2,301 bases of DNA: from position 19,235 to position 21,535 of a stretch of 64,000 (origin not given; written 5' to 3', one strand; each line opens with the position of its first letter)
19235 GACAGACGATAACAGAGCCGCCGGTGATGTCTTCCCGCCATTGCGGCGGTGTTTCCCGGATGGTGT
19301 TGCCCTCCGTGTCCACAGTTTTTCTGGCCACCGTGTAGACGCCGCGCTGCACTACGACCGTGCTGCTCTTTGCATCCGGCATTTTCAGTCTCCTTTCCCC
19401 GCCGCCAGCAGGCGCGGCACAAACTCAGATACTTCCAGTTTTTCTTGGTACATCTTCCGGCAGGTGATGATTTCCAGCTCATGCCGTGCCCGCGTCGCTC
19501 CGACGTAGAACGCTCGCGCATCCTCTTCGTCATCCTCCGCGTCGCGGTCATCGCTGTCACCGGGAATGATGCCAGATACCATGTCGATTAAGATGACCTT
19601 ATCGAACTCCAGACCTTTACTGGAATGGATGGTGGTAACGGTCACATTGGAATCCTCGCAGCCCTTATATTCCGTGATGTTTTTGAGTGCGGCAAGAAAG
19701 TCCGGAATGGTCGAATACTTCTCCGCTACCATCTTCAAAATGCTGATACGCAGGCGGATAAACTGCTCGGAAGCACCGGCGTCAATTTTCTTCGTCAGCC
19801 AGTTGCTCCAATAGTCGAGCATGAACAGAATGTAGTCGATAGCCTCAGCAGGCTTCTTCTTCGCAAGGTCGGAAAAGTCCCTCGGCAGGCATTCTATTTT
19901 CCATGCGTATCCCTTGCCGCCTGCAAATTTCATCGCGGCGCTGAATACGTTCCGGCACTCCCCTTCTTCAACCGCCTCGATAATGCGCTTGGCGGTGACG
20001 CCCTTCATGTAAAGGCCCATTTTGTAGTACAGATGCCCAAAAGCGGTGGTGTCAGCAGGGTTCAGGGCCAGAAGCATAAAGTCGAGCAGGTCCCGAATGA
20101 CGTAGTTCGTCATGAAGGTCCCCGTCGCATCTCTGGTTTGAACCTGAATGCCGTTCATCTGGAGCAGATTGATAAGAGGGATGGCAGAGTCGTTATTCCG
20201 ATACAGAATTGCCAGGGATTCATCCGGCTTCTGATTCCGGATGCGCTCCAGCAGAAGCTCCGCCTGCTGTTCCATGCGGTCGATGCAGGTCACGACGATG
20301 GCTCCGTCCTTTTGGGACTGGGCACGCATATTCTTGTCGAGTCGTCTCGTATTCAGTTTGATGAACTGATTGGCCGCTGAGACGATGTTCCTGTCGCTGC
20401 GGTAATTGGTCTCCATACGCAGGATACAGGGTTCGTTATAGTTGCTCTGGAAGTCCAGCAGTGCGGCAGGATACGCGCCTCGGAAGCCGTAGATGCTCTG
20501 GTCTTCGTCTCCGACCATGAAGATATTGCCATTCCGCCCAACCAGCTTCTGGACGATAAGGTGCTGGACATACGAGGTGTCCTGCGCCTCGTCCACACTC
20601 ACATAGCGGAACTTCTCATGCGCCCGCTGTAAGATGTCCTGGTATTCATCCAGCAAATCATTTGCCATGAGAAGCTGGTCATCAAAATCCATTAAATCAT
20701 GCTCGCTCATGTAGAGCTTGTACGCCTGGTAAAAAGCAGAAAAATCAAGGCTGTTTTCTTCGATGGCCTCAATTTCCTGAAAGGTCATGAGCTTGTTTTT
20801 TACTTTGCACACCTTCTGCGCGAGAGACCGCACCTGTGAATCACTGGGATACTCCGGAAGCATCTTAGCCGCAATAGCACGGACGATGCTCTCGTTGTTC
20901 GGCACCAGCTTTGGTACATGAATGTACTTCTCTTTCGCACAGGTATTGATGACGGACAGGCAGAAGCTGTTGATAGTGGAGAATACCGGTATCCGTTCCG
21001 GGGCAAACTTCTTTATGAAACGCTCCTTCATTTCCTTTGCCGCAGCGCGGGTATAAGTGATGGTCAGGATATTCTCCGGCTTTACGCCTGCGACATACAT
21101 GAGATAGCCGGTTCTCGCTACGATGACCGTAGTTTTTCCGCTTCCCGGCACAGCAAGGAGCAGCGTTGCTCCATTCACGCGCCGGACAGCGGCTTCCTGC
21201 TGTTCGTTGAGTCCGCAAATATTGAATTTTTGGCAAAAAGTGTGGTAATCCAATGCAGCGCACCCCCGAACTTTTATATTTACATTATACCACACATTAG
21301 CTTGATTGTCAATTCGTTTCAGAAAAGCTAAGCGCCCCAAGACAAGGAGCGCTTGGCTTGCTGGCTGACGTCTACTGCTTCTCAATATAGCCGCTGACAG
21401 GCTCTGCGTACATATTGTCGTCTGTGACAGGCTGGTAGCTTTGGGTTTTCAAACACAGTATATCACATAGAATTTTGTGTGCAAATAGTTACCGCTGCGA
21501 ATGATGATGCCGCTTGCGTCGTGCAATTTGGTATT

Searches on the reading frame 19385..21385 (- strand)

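Call 22: search_protein_families(library=pfam, proteins=[window:19385-21385:-], max_evalue=0.01)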
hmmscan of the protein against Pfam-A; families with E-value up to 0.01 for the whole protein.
window:19385-21385:- (666 aa): 7 families
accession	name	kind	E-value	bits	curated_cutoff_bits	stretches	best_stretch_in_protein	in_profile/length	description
PF00580.27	UvrD-helicase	-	3.9e-60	204.3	23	1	59-316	1-270/271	UvrD/REP helicase N-terminal domain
PF13361.12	UvrD_C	-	5.3e-37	128.5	25.6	2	565-643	271-349/350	UvrD-like helicase C-terminal domain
PF13245.12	AAA_19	-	2e-19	70.5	25.1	1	63-302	1-134/134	AAA domain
PF13538.12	UvrD_C_2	-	3.7e-10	39.9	27.4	1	581-637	2-49/52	UvrD-like helicase C-terminal domain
PF01443.25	Viral_helicase1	-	1.5e-07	31.9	21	0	577-641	173-228/228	Viral superfamily 1 RNA helicase core domain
PF13604.12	AAA_30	-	3.1e-06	27.5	27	1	59-122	2-65/191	AAA domain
PF13086.12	AAA_11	-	0.00036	20.8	27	0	59-125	2-74/257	AAA domain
